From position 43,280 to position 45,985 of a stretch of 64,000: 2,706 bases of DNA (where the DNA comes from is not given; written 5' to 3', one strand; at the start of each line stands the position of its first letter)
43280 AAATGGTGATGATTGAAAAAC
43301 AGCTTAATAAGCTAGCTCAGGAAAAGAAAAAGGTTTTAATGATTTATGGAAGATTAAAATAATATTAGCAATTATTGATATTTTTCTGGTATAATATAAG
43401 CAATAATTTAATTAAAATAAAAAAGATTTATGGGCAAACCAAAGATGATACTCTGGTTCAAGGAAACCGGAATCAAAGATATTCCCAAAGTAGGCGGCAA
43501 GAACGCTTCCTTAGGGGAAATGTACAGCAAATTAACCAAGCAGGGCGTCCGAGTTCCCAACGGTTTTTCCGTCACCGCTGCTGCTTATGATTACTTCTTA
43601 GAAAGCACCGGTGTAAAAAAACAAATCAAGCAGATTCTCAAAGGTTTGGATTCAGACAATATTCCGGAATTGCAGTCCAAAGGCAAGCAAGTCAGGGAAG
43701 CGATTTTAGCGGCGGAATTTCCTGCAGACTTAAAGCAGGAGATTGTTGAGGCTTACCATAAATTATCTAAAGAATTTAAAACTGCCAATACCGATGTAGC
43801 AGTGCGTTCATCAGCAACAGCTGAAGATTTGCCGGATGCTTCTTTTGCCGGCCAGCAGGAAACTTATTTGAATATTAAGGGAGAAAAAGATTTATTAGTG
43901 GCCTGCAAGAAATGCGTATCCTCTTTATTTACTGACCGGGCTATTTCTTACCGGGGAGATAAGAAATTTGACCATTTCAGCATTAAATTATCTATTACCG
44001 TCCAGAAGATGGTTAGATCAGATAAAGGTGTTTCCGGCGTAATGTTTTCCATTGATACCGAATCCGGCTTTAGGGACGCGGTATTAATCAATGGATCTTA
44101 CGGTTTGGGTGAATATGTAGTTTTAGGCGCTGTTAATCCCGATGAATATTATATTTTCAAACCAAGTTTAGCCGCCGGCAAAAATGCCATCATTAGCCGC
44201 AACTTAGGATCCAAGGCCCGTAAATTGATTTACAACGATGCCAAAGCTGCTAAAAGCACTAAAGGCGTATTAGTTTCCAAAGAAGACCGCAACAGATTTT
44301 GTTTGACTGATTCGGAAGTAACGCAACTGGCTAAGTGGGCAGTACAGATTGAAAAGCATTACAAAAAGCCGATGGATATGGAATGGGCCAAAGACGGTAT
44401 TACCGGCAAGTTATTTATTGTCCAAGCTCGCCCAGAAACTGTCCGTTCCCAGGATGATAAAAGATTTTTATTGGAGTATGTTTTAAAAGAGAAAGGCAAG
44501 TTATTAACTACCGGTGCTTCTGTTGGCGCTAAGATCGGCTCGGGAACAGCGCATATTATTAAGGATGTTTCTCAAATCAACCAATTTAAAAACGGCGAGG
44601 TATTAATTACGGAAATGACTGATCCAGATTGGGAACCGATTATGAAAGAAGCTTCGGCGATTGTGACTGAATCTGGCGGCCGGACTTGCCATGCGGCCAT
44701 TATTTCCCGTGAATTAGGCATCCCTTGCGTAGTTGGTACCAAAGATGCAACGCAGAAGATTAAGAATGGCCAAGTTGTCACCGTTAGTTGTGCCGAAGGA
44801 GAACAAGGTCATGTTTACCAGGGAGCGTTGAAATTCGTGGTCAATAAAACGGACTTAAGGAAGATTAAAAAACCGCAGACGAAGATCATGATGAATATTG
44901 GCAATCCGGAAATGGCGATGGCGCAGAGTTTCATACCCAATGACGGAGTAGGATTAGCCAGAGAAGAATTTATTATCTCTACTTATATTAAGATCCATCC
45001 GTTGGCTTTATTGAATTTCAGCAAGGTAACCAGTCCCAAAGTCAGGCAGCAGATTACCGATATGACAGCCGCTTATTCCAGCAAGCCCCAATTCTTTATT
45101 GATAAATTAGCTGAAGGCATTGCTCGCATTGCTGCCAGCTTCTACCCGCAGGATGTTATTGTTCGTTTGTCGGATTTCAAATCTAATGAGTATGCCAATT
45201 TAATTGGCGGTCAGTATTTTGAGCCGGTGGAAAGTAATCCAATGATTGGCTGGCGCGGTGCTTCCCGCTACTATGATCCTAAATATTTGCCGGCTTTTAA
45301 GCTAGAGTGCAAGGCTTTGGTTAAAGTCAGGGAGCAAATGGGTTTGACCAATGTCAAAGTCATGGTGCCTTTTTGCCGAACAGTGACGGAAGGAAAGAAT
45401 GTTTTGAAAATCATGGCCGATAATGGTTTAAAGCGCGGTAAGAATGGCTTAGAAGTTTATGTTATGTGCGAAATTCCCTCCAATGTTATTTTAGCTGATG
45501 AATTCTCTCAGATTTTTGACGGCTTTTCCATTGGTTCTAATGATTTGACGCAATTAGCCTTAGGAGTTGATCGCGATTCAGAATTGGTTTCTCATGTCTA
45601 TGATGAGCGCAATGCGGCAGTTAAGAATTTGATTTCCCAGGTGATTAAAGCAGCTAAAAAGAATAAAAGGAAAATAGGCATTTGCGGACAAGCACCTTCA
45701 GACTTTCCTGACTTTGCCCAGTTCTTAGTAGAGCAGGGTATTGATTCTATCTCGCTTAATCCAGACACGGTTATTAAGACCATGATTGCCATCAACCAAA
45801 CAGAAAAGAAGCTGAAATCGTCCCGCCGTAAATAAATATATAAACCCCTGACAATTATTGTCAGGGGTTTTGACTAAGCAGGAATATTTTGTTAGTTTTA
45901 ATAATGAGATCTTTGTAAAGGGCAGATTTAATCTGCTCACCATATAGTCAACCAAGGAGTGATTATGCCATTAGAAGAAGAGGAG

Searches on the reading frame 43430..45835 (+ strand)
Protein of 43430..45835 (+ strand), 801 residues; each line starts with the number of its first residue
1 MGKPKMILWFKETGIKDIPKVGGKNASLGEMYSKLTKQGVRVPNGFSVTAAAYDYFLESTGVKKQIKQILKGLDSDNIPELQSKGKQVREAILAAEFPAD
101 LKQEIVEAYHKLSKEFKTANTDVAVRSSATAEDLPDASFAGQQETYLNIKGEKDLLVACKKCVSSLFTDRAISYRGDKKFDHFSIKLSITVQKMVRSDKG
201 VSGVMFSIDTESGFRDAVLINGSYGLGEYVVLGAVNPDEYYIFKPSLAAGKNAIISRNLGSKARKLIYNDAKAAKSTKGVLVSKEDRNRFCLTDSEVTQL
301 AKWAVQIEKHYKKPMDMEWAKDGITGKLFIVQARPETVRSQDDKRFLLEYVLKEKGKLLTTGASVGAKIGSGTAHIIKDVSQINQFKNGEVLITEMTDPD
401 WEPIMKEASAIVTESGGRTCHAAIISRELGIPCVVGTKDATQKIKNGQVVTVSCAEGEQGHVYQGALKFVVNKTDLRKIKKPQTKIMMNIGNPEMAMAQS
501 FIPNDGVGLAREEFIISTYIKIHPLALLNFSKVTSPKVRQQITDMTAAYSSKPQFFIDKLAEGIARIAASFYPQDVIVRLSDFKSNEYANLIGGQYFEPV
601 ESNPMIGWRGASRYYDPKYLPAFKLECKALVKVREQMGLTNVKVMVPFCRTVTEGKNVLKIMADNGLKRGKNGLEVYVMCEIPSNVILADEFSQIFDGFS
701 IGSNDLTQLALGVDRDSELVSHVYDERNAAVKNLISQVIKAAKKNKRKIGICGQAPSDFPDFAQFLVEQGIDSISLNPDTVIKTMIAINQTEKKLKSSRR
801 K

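Call 57: search_protein_families(library=pfam, proteins=[window:43430-45835:+], max_evalue=0.00001)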
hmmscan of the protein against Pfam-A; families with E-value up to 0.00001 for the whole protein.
window:43430-45835:+ (801 aa): 3 families
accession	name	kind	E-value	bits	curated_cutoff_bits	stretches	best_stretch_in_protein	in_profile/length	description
PF01326.24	PPDK_N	-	2.4e-125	418.6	27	1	19-344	2-317/328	Pyruvate phosphate dikinase, AMP/ATP-binding domain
PF02896.24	PEP-utilizers_C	-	1e-62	212.4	22.8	1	481-791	17-291/293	PEP-utilising enzyme, PEP-binding domain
PF00391.29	PEP-utilizers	-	5.7e-28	96.8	23.1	1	386-457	1-72/72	PEP-utilising enzyme, mobile domain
